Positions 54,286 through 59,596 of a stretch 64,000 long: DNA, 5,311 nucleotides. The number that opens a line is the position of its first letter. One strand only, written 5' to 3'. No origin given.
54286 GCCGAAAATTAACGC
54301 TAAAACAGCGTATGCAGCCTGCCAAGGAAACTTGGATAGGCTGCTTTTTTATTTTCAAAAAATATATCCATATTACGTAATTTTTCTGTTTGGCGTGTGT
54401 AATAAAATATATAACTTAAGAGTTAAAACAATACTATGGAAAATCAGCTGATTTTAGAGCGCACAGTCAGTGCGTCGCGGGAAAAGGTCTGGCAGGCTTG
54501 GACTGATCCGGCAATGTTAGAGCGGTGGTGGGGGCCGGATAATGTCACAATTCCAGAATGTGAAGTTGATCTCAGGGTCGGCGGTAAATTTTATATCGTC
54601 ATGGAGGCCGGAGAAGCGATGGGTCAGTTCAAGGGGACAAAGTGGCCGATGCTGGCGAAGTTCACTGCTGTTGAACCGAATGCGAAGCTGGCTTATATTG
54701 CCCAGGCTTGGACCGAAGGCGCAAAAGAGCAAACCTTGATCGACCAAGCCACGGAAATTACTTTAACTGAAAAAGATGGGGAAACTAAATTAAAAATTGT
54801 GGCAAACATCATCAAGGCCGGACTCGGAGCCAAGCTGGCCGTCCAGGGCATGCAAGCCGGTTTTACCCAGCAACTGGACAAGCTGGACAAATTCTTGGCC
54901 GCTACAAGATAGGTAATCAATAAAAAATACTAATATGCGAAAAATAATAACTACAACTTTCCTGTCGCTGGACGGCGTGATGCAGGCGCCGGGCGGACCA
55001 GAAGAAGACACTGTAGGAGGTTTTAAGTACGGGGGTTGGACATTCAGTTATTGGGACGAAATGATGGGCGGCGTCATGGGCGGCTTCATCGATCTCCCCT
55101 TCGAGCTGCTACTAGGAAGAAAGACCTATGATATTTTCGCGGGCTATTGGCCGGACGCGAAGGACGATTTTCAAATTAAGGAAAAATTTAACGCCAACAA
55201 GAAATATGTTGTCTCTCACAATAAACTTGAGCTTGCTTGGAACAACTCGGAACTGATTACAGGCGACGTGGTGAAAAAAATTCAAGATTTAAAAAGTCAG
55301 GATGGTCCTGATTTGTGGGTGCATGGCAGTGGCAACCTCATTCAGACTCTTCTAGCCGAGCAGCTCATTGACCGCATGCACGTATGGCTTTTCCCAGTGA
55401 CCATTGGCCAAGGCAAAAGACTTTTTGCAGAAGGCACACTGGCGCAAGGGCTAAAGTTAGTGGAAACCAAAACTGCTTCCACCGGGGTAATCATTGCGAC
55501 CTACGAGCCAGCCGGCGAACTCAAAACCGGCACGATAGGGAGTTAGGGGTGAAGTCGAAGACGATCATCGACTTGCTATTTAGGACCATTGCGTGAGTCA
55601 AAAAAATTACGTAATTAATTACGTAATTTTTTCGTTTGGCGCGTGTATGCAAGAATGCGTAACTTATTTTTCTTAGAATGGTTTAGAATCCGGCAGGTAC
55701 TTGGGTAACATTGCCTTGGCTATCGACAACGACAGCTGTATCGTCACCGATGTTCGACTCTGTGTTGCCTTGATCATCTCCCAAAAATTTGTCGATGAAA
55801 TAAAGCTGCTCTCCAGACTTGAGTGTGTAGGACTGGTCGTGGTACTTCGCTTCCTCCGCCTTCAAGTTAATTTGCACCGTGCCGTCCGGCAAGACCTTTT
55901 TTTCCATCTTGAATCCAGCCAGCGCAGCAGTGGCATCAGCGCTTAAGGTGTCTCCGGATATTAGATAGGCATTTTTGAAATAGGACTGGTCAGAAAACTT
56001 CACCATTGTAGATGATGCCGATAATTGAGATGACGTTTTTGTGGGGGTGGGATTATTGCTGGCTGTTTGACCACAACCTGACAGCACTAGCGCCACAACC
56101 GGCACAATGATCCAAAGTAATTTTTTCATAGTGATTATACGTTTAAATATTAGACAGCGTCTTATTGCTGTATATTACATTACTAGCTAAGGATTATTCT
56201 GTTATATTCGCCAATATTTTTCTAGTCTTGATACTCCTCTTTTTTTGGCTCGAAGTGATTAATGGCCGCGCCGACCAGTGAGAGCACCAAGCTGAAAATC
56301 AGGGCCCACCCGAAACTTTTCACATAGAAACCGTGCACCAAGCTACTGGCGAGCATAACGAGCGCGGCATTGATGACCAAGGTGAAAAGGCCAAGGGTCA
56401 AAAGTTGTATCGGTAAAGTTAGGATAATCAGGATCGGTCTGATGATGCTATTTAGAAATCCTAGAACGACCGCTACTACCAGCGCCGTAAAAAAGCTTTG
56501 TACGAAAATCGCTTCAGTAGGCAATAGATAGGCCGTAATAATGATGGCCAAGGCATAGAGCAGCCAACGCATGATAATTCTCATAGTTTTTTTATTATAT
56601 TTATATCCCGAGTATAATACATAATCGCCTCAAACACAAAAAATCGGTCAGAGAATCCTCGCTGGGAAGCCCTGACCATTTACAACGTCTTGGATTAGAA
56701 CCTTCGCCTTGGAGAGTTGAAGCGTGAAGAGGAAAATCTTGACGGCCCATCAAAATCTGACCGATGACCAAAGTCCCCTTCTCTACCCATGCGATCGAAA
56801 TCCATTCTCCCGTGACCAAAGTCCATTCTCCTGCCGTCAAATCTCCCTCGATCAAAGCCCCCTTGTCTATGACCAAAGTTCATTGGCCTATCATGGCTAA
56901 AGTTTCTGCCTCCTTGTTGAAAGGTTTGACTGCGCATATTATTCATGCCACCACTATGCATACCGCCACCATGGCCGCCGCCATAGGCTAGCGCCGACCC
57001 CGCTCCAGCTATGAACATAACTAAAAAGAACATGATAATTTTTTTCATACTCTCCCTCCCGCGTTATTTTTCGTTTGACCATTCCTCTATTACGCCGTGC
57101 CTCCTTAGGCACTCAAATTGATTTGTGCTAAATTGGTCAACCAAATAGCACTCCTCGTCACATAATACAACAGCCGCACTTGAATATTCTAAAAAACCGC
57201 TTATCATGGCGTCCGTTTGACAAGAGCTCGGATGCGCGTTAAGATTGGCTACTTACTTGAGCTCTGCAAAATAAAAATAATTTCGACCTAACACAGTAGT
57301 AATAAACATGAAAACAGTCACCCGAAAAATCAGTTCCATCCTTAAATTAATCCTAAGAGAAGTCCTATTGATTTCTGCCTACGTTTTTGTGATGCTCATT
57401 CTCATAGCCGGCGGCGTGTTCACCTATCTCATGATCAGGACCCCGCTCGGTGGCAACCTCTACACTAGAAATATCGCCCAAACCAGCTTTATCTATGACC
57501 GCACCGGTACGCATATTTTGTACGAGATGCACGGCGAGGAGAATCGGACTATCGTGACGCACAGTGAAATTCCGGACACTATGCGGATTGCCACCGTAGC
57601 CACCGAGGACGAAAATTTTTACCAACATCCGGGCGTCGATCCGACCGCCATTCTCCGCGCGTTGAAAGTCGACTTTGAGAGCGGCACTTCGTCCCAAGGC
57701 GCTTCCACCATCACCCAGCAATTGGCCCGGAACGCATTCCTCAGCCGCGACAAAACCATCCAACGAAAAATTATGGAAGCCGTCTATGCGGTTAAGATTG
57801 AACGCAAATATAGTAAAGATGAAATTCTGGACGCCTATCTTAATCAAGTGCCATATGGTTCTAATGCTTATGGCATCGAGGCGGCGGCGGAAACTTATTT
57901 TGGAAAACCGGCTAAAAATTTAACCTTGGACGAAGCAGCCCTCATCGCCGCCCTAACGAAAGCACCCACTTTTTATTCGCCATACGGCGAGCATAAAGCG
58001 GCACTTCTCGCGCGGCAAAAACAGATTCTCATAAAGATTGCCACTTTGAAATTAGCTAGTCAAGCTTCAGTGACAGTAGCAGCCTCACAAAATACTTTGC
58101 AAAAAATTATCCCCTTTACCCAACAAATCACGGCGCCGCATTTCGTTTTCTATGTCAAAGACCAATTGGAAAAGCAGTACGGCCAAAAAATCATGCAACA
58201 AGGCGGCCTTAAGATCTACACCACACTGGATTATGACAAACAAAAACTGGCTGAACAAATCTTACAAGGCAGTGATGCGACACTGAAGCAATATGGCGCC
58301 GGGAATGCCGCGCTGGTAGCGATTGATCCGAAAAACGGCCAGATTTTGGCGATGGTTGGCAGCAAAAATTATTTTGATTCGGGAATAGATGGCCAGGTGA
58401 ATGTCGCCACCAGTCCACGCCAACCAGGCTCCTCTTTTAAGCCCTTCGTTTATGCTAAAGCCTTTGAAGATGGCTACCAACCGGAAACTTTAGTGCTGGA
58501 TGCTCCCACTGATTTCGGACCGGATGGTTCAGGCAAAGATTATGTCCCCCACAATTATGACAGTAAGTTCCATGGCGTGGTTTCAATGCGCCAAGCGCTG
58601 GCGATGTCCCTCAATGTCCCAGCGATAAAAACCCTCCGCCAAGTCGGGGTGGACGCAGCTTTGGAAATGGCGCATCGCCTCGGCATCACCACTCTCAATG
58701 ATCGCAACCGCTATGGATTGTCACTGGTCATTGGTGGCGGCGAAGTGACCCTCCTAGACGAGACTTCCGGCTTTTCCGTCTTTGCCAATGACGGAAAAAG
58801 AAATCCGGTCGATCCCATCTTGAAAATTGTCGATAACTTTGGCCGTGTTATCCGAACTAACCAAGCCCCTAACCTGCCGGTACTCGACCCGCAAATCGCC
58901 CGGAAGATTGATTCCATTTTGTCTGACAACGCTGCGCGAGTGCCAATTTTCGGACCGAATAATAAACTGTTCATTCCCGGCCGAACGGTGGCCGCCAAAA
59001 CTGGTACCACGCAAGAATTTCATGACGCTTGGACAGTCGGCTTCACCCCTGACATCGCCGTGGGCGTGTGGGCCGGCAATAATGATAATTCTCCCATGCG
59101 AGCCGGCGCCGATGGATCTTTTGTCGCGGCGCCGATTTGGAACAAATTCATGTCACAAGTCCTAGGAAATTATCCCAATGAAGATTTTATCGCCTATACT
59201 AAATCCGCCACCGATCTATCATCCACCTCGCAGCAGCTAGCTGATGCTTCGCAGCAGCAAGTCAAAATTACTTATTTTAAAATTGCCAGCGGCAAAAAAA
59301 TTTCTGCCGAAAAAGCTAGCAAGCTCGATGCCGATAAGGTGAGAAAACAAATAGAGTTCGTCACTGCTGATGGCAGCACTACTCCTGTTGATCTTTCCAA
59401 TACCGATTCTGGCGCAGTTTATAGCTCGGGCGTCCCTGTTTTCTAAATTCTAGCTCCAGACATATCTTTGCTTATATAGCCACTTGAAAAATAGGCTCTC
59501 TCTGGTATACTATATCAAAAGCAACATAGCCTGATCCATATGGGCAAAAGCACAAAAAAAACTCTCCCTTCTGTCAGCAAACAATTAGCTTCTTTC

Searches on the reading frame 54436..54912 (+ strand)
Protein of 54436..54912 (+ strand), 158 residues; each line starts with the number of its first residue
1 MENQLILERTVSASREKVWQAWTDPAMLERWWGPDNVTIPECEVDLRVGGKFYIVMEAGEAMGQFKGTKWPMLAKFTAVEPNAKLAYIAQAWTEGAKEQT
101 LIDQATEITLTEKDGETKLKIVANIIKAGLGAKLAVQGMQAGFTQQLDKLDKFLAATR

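Call 39: search_protein_families(library=pfam, proteins=[window:54436-54912:+])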
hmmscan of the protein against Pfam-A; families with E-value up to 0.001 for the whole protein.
window:54436-54912:+ (158 aa): 2 families
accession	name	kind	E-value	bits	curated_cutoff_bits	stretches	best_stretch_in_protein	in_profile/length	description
PF08327.17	AHSA1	-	5.2e-24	85.3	22.1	1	13-154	2-124/125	Activator of Hsp90 ATPase homolog 1-like protein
PF10604.15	Polyketide_cyc2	-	2.4e-05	25.1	27.4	1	8-151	7-138/142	Polyketide cyclase / dehydrase and lipid transport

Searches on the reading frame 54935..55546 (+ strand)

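Call 39: search_protein_families(library=pfam, proteins=[window:54935-55546:+])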
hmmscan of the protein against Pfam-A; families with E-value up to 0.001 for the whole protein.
window:54935-55546:+ (203 aa): 1 family
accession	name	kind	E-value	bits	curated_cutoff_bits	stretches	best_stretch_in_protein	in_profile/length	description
PF01872.23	RibD_C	-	1.8e-20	74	24.1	1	2-186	1-196/197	RibD C-terminal domain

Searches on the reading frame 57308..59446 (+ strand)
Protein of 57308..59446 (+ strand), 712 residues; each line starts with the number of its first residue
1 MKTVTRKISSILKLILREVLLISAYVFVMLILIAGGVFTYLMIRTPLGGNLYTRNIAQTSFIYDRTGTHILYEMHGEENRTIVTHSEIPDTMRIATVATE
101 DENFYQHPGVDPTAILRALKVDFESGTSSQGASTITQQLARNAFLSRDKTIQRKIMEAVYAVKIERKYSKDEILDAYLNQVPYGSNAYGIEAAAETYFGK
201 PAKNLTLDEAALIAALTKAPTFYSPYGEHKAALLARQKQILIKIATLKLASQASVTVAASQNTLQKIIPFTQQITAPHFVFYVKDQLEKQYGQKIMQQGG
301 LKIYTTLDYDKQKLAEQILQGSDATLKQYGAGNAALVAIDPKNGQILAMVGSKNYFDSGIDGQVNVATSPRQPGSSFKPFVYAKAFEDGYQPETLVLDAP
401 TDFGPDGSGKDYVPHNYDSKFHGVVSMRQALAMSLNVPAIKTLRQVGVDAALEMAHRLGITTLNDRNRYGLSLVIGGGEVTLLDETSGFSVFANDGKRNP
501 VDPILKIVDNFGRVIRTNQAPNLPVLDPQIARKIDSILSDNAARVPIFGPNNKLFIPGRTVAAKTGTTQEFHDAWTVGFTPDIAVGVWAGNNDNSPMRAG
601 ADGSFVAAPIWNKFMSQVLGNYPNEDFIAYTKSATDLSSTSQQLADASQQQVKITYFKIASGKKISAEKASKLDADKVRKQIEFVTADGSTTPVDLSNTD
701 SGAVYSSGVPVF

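Call 39: search_protein_families(library=pfam, proteins=[window:57308-59446:+])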
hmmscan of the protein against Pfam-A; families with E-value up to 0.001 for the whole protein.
window:57308-59446:+ (712 aa): 2 families
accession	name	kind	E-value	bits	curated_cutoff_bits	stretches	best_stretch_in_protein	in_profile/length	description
PF00912.28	Transgly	-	2.7e-63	213.1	27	1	70-243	4-176/178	Transglycosylase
PF00905.27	Transpeptidase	-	3.2e-31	109.1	22.1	1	335-615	2-298/299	Penicillin binding protein transpeptidase domain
